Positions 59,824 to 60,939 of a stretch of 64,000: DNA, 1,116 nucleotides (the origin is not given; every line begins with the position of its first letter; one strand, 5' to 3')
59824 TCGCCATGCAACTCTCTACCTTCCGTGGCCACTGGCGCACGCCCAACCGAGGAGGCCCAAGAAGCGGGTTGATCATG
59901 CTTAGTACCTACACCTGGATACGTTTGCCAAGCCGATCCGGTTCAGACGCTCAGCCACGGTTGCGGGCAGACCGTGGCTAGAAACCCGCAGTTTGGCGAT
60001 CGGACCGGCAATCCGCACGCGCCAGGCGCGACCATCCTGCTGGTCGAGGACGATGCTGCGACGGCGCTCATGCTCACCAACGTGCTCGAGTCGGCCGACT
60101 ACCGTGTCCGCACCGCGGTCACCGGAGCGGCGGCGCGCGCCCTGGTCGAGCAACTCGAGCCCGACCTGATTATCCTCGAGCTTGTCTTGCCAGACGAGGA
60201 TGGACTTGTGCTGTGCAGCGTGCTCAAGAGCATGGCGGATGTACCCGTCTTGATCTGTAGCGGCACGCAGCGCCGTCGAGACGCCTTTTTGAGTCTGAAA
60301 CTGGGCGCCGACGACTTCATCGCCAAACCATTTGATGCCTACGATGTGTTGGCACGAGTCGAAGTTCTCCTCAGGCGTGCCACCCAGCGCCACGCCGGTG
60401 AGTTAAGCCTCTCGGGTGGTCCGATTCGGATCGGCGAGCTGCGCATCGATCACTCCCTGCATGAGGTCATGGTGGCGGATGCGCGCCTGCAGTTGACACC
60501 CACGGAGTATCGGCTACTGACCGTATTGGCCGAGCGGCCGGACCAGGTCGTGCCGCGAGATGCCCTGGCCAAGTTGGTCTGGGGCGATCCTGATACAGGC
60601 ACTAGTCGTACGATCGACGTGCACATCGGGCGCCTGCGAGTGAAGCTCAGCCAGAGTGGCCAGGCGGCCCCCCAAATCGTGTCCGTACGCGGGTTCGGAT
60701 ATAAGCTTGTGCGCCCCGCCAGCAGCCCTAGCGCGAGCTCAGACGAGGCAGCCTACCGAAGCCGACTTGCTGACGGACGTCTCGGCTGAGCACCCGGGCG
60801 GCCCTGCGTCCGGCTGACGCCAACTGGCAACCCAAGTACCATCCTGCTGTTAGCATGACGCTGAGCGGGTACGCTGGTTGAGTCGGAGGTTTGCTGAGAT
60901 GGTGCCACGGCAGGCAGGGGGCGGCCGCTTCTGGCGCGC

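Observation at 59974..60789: Orphan OmpR-type response regulator with Glu replacing the phospho-acceptor Asp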

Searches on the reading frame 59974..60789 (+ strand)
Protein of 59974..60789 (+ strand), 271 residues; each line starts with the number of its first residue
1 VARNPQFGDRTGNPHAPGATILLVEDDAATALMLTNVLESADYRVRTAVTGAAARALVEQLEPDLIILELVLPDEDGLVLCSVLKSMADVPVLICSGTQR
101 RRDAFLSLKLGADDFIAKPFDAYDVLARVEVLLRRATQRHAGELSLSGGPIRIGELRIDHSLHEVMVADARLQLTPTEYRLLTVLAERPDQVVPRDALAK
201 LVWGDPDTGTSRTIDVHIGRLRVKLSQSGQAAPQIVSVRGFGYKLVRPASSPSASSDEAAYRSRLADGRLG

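Call 4: search_protein_families(library=pfam, proteins=[window:59974-60789:+])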
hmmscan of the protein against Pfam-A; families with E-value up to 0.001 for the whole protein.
window:59974-60789:+ (271 aa): 2 families
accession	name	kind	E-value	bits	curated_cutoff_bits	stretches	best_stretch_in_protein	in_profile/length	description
PF00486.34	Trans_reg_C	-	6.5e-24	84.2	26.2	1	171-245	3-77/77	Transcriptional regulatory protein, C terminal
PF00072.30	Response_reg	-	8.2e-23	81.1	30.2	1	21-129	1-110/111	Response regulator receiver domain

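Call 6: find_homologous_proteins(query=window:59974-60786:+, max_evalue=1e-10)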
Query seq(271 aa) (271 aa): 3430 proteins with E <= 1e-10 among 8000 candidates; the best 120 are listed.
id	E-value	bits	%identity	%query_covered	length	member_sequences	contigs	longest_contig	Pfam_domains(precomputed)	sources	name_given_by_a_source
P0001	2.3e-169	580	100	100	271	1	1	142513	PF00486.35,PF00072.31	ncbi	ncbi:MAG: response regulator transcription factor [Chloroflexota bacterium]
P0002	9.0e-133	460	80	100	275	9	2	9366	PF00486.35,PF00072.31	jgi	jgi:DNA-binding response OmpR family regulator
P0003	2.7e-132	458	80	100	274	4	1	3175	PF00486.35,PF00072.31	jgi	jgi:DNA-binding response OmpR family regulator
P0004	2.9e-131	455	79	99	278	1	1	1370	PF00486.35,PF00072.31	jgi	jgi:two-component system response regulator MtrA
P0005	5.6e-130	451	80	100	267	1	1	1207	PF00486.35,PF00072.31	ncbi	-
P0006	7.5e-128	444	78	100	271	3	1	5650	PF00486.35,PF00072.31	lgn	-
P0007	2.0e-126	439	77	100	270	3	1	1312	PF00486.35,PF00072.31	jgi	jgi:DNA-binding response OmpR family regulator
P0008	2.3e-126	439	77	100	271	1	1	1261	PF00486.35,PF00072.31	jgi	jgi:DNA-binding response OmpR family regulator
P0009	6.9e-126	437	78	100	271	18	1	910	PF00486.35,PF00072.31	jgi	jgi:DNA-binding response OmpR family regulator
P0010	5.2e-125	434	77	100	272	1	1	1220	PF00486.35,PF00072.31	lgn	-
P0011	1.5e-124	433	77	100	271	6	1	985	PF00486.35,PF00072.31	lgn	-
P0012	1.6e-124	433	77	100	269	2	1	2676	PF00486.35,PF00072.31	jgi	jgi:DNA-binding response OmpR family regulator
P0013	1.5e-123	429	82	91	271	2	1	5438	PF00486.35,PF00072.31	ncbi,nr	ncbi:MAG: response regulator transcription factor [Chloroflexota bacterium]|nr:response regulator tr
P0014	5.0e-123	428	75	99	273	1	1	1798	PF00486.35,PF00072.31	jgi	jgi:DNA-binding response OmpR family regulator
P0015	1.0e-122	427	79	94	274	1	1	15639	PF00486.35,PF00072.31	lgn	-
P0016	1.1e-122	427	76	100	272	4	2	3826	PF00486.35,PF00072.31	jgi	jgi:DNA-binding response OmpR family regulator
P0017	1.9e-122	426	76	100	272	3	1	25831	PF00486.35,PF00072.31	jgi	jgi:two-component system, OmpR family, alkaline phosphatase synthesis response regulator PhoP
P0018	3.0e-122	425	75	99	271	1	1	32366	PF00486.35,PF00072.31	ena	-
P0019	4.1e-120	418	74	100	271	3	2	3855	PF00486.35,PF00072.31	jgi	jgi:two-component system alkaline phosphatase synthesis response regulator PhoP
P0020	6.8e-120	417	79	91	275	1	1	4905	PF00486.35,PF00072.31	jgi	jgi:DNA-binding response OmpR family regulator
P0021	1.1e-119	417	75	100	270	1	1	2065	PF00486.35,PF00072.31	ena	-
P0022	1.2e-119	417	74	100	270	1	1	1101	PF00486.35,PF00072.31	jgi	jgi:DNA-binding response OmpR family regulator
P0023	2.0e-119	416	79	91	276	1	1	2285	PF00486.35,PF00072.31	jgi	jgi:two-component system response regulator MtrA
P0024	8.8e-119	414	76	99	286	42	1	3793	PF00486.35,PF00072.31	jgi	-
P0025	1.1e-118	413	75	99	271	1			PF00486.35,PF00072.31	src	-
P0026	1.6e-118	413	75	100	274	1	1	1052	PF00486.35,PF00072.31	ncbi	-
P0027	2.8e-118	412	75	99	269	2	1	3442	PF00486.35,PF00072.31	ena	-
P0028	6.6e-118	411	73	99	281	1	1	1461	PF00486.35,PF00072.31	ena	-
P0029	7.1e-118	411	74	100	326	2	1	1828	PF00486.35,PF00072.31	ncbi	-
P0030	1.3e-117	410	73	97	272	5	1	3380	PF00486.35,PF00072.31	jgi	jgi:two-component system response regulator MtrA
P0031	3.4e-117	409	74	99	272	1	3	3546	PF00486.35,PF00072.31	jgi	jgi:two-component system, OmpR family, alkaline phosphatase synthesis response regulator PhoP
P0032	3.6e-117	409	73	99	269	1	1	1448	PF00486.35,PF00072.31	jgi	jgi:DNA-binding response OmpR family regulator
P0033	4.8e-117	408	74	96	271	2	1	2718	PF00486.35,PF00072.31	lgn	-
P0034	4.9e-117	408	74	99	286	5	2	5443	PF00486.35,PF00072.31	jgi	jgi:DNA-binding response OmpR family regulator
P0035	4.9e-117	408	73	100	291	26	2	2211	PF00486.35,PF00072.31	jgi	jgi:two-component system alkaline phosphatase synthesis response regulator PhoP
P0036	4.9e-117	408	76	95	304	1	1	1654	PF00486.35,PF00072.31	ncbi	-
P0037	7.9e-117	407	73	100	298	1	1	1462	PF00486.35,PF00072.31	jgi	jgi:DNA-binding response OmpR family regulator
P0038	1.6e-116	406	73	100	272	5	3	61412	PF00486.35,PF00072.31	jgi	jgi:DNA-binding response OmpR family regulator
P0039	1.8e-116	406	73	97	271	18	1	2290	PF00486.35,PF00072.31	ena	-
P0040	7.5e-116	404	79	90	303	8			PF00486.35,PF00072.31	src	-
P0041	7.6e-116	404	72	100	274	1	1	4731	PF00486.35,PF00072.31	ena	-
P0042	9.9e-116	404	74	99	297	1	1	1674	PF00486.35,PF00072.31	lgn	-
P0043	1.0e-115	404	77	93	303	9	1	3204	PF00486.35,PF00072.31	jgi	jgi:DNA-binding response OmpR family regulator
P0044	1.0e-115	404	82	85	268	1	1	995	PF00486.35,PF00072.31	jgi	jgi:two-component system alkaline phosphatase synthesis response regulator PhoP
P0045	1.2e-115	404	74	99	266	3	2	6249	PF00486.35,PF00072.31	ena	-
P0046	1.4e-115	403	73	99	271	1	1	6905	PF00486.35,PF00072.31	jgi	jgi:two-component system response regulator MtrA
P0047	1.5e-115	403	75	94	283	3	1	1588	PF00486.35,PF00072.31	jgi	jgi:DNA-binding response OmpR family regulator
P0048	2.0e-115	403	71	100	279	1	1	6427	PF00486.35,PF00072.31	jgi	jgi:two-component system response regulator MtrA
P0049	2.6e-115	402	73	100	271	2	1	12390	PF00486.35,PF00072.31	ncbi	-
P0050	2.6e-115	402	76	93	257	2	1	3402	PF00486.35,PF00072.31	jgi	jgi:DNA-binding response OmpR family regulator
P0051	2.9e-115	402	71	100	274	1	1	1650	PF00486.35,PF00072.31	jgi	jgi:two-component system response regulator MtrA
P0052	3.4e-115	402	75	94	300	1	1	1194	PF00486.35,PF00072.31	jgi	jgi:two-component system alkaline phosphatase synthesis response regulator PhoP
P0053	3.8e-115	402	76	90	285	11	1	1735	PF00486.35,PF00072.31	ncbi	-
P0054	3.8e-115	402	75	99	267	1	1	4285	PF00486.35,PF00072.31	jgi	jgi:two-component system alkaline phosphatase synthesis response regulator PhoP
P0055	5.0e-115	402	76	93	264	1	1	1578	PF00486.35,PF00072.31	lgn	-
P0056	5.2e-115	401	74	96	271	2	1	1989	PF00486.35,PF00072.31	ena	-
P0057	6.7e-115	401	77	91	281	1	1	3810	PF00486.35,PF00072.31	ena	-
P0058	1.1e-114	400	73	96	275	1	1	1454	PF00486.35,PF00072.31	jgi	jgi:DNA-binding response OmpR family regulator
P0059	1.1e-114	400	75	93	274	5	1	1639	PF00486.35,PF00072.31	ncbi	-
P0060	1.2e-114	400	72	97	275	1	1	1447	PF00486.35,PF00072.31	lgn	-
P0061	1.5e-114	400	72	98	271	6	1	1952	PF00486.35,PF00072.31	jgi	jgi:two-component system, OmpR family, response regulator MtrA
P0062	1.5e-114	400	74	94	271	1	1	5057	PF00486.35,PF00072.31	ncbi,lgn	-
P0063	1.6e-114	400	74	94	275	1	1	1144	PF00486.35,PF00072.31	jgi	jgi:two-component system response regulator MtrA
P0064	2.2e-114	399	76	93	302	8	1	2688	PF00486.35,PF00072.31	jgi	jgi:two-component system alkaline phosphatase synthesis response regulator PhoP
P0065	4.1e-114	399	73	99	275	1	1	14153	PF00486.35,PF00072.31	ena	-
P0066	4.2e-114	399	70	100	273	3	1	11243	PF00486.35,PF00072.31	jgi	jgi:two-component system, OmpR family, response regulator MtrA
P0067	4.7e-114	398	74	91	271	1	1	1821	PF00486.35,PF00072.31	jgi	jgi:DNA-binding response OmpR family regulator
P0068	4.7e-114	398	72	99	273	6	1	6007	PF00486.35,PF00072.31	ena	-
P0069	5.5e-114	398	71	99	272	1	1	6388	PF00486.35,PF00072.31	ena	-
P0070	6.7e-114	398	74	95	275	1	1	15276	PF00486.35,PF00072.31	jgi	jgi:DNA-binding response OmpR family regulator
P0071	8.3e-114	398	73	99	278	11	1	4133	PF00486.35,PF00072.31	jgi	-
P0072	9.1e-114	397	75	93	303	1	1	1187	PF00486.35,PF00072.31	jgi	jgi:two-component system, OmpR family, phosphate regulon response regulator PhoB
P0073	9.5e-114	397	75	91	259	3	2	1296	PF00486.35,PF00072.31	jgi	jgi:DNA-binding response OmpR family regulator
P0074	9.9e-114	397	71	100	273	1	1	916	PF00486.35,PF00072.31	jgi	jgi:two-component system response regulator MtrA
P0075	1.2e-113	397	75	93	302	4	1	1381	PF00486.35,PF00072.31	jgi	jgi:DNA-binding response OmpR family regulator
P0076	1.6e-113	397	74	95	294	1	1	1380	PF00486.35,PF00072.31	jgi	jgi:two-component system response regulator MtrA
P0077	2.7e-113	396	74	96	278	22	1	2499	PF00486.35,PF00072.31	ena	-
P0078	2.9e-113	396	72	99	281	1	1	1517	PF00486.35,PF00072.31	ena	-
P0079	3.1e-113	396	77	91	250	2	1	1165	PF00486.35,PF00072.31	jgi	jgi:DNA-binding response OmpR family regulator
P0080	4.7e-113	395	71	99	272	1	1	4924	PF00486.35,PF00072.31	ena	-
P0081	5.1e-113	395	74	93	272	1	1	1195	PF00486.35,PF00072.31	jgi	jgi:DNA-binding response OmpR family regulator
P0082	6.6e-113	395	70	100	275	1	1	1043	PF00486.35,PF00072.31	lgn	-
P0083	7.1e-113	395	75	93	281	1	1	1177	PF00486.35,PF00072.31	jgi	-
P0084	8.2e-113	394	75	93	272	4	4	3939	PF00486.35,PF00072.31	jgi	jgi:DNA-binding response OmpR family regulator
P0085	9.2e-113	394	74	94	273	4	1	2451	PF00486.35,PF00072.31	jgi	-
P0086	9.7e-113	394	74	94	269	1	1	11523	PF00486.35,PF00072.31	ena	-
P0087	1.2e-112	394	75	91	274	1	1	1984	PF00486.35,PF00072.31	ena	-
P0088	1.5e-112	393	77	91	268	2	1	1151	PF00486.35,PF00072.31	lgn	-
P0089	1.9e-112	393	71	99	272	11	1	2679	PF00486.35,PF00072.31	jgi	jgi:DNA-binding response OmpR family regulator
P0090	2.0e-112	393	73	96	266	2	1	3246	PF00486.35,PF00072.31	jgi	jgi:DNA-binding response OmpR family regulator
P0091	3.1e-112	392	76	91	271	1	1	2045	PF00486.35,PF00072.31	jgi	jgi:DNA-binding response OmpR family regulator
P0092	3.2e-112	392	75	91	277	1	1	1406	PF00486.35,PF00072.31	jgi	jgi:DNA-binding response OmpR family regulator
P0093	3.4e-112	392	73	92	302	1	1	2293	PF00486.35,PF00072.31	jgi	jgi:DNA-binding response OmpR family regulator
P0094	3.5e-112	392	71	100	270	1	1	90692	PF00486.35,PF00072.31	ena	-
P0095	3.8e-112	392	82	84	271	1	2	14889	PF00486.35,PF00072.31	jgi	jgi:DNA-binding response OmpR family regulator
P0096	4.3e-112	392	74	93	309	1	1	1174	PF00486.35,PF00072.31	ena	-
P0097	6.2e-112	391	74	91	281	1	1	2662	PF00486.35,PF00072.31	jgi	jgi:DNA-binding response OmpR family regulator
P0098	6.2e-112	391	79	86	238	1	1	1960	PF00486.35,PF00072.31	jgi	jgi:DNA-binding response OmpR family regulator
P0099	7.4e-112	391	73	96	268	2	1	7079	PF00486.35,PF00072.31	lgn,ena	-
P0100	9.6e-112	391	76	87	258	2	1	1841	PF00486.35,PF00072.31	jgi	jgi:DNA-binding response OmpR family regulator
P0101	1.0e-111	391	73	94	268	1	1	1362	PF00486.35,PF00072.31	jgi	jgi:DNA-binding response OmpR family regulator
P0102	1.1e-111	391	74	93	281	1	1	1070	PF00486.35,PF00072.31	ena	-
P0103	1.4e-111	390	76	91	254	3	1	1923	PF00486.35,PF00072.31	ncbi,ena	-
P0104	1.5e-111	390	71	98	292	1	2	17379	PF00486.35,PF00072.31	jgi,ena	jgi:two-component system response regulator MtrA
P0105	1.8e-111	390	75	91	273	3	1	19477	PF00486.35,PF00072.31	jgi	jgi:two-component system alkaline phosphatase synthesis response regulator PhoP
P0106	1.9e-111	390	72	98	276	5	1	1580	PF00486.35,PF00072.31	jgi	-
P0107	2.9e-111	389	72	96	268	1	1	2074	PF00486.35,PF00072.31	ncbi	-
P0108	3.0e-111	389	70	94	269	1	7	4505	PF00486.35,PF00072.31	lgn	-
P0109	3.9e-111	389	72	93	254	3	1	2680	PF00486.35,PF00072.31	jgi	-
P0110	4.7e-111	389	76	91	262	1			PF00486.35,PF00072.31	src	-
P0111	5.1e-111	388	74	93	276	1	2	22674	PF00486.35,PF00072.31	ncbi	-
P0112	5.3e-111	388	73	93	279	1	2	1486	PF00486.35,PF00072.31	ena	-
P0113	5.4e-111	388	73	95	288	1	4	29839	PF00486.35,PF00072.31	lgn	-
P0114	6.0e-111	388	73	95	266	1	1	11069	PF00486.35,PF00072.31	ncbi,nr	ncbi:MAG: response regulator transcription factor [Chloroflexi bacterium]|nr:response regulator tran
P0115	6.1e-111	388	69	99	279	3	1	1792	PF00486.35,PF00072.31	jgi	jgi:two-component system response regulator MtrA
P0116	6.6e-111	388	76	92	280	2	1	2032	PF00486.35,PF00072.31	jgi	jgi:two-component system response regulator MtrA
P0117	8.4e-111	388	76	89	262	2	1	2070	PF00486.35,PF00072.31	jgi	jgi:DNA-binding response OmpR family regulator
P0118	1.1e-110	387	72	97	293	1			PF00486.35,PF00072.31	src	-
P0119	1.2e-110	387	72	95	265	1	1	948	PF00486.35,PF00072.31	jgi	jgi:DNA-binding response OmpR family regulator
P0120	1.2e-110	387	71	98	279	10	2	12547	PF00486.35,PF00072.31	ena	-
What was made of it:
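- No close (>90% identical) relative of this protein exists in the databases (cluster size 1, call 6), so the Glu cannot be confirmed in an independent sample. No second sample of the same species is available to confirm it (cluster of 1, call 6). The contig is 142.5 kb, from an NCBI MAG (call 6).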

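Call 7: search_solved_structures(query=window:59974-60786:+, max_evalue=0.00001, show_alignments=2)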
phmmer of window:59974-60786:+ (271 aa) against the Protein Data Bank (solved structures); distinct sequences matched with E-value up to 0.00001: 185 (the best 60 are shown).
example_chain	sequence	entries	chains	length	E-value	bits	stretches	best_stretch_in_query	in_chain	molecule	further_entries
2gwr_A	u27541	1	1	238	9.9e-40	140.1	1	20-251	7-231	DNA-binding response regulator mtrA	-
4b09_A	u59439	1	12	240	1.2e-34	123.4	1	20-245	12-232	TRANSCRIPTIONAL REGULATORY PROTEIN BAER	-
2oqr_A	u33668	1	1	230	7e-34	120.9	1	18-245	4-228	Sensory transduction protein regX3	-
9dvt_R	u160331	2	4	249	1.1e-32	117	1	21-251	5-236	DNA-binding dual master transcriptional regulator RpaA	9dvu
1ys6_A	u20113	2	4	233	9.7e-30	107.3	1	20-245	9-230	Transcriptional regulatory protein prrA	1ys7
4kfc_A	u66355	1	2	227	3.6e-29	105.5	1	19-245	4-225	KDP operon transcriptional regulatory protein KdpE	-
4kny_A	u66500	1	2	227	6.6e-29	104.6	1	19-245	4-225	KDP operon transcriptional regulatory protein KdpE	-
6lgq_D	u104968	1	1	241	1.1e-28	103.8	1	20-245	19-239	DNA-binding response regulator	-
9ji3_J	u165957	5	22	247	4.1e-26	95.5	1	12-248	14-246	DNA-binding response regulator | Possible two component system response transcriptional positive regulator PhoP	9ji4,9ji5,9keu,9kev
3r0j_A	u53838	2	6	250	4.2e-26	95.4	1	12-248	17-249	POSSIBLE TWO COMPONENT SYSTEM RESPONSE TRANSCRIPTIONAL POSITIVE REGULATOR PHOP | Response regulator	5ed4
8jo2_H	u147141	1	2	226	4.9e-26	95.2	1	21-246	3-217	DNA-binding transcriptional regulator BasR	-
4s04_A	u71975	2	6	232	5e-26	95.2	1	21-247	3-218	DNA-binding transcriptional regulator BasR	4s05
5dcl_A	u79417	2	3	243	4e-25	92.2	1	20-252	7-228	PhoB family transcriptional regulator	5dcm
5dcm_B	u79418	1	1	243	6.2e-25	91.6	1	20-258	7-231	PhoB family transcriptional regulator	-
7e1b_A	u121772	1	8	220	6.1e-24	88.3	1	20-245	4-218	DNA-binding response regulator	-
1nxo_A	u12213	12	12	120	3.8e-19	72.6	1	21-136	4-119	DNA-binding response regulator | Response regulator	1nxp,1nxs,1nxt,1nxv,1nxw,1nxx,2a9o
1xhe_A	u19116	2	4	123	3.9e-17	66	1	21-137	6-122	Aerobic respiration control protein arcA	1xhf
1zh2_A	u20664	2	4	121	5.5e-17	65.6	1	20-138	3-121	KDP operon transcriptional regulatory protein kdpE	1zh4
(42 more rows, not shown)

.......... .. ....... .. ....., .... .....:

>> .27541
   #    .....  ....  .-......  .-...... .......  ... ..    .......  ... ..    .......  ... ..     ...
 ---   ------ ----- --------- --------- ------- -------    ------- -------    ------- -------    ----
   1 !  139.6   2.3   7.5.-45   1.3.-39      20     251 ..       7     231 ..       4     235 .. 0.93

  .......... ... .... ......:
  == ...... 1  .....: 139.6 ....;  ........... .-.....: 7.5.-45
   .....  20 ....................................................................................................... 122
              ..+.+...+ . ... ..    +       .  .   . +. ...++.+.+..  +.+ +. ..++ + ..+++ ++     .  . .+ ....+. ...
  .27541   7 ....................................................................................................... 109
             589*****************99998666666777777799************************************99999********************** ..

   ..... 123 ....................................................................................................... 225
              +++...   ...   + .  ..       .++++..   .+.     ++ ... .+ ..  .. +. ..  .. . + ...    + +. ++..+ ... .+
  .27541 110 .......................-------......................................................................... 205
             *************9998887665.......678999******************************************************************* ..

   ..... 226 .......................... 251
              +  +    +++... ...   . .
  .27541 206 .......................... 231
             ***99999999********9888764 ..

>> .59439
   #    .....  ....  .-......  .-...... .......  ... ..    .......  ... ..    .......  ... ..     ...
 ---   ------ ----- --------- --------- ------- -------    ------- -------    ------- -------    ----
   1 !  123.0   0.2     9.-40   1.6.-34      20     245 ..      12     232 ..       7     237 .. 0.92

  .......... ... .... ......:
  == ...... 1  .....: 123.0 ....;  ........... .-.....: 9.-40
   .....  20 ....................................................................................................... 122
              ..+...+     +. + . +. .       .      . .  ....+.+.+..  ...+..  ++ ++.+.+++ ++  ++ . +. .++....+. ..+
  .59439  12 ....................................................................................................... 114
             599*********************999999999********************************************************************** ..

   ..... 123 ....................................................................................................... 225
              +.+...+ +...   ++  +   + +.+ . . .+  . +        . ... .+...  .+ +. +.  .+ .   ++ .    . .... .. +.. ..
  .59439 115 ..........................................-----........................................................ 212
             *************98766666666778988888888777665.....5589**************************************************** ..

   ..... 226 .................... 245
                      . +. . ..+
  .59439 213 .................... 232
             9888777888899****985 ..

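Call 12: find_encoding_contigs(protein=P0098, flank=5000, max_places=4)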
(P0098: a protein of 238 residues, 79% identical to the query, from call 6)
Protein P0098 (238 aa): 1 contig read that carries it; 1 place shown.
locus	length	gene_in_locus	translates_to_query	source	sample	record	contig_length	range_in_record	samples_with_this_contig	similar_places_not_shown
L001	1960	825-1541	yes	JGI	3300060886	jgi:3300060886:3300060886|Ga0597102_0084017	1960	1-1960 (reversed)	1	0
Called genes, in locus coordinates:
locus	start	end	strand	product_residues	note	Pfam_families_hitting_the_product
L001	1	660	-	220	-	?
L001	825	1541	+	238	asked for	PF00072:Response_reg, PF00486:Trans_reg_C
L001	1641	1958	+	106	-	?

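Call 13: find_encoding_contigs(protein=P0094, flank=8000, max_places=2)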
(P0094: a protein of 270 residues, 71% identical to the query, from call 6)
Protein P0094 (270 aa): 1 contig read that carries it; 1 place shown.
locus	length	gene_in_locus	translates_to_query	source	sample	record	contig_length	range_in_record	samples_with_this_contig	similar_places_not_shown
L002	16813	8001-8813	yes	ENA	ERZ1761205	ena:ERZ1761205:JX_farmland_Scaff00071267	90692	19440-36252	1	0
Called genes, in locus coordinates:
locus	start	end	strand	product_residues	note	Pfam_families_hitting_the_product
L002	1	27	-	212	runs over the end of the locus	PF00117:GATase, PF07722:Peptidase_C26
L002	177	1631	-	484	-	PF01266:DAO (faint), PF07992:Pyr_redox_2 (faint), PF05199:GMC_oxred_C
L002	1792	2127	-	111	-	-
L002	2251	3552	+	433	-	PF13480:Acetyltransf_6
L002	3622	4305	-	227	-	PF00072:Response_reg, PF00486:Trans_reg_C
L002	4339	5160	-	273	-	PF00512:HisKA, PF02518:HATPase_c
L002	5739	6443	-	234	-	PF00072:Response_reg, PF00486:Trans_reg_C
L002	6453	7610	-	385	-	PF00512:HisKA, PF02518:HATPase_c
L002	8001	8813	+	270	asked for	PF00072:Response_reg, PF00486:Trans_reg_C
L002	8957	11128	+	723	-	-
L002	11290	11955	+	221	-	PF00440:TetR_N, PF16925:TetR_C_13 (faint), PF13977:TetR_C_6, PF21597:TetR_C_43 (weak)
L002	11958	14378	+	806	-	-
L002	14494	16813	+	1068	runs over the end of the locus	PF00873:ACR_tran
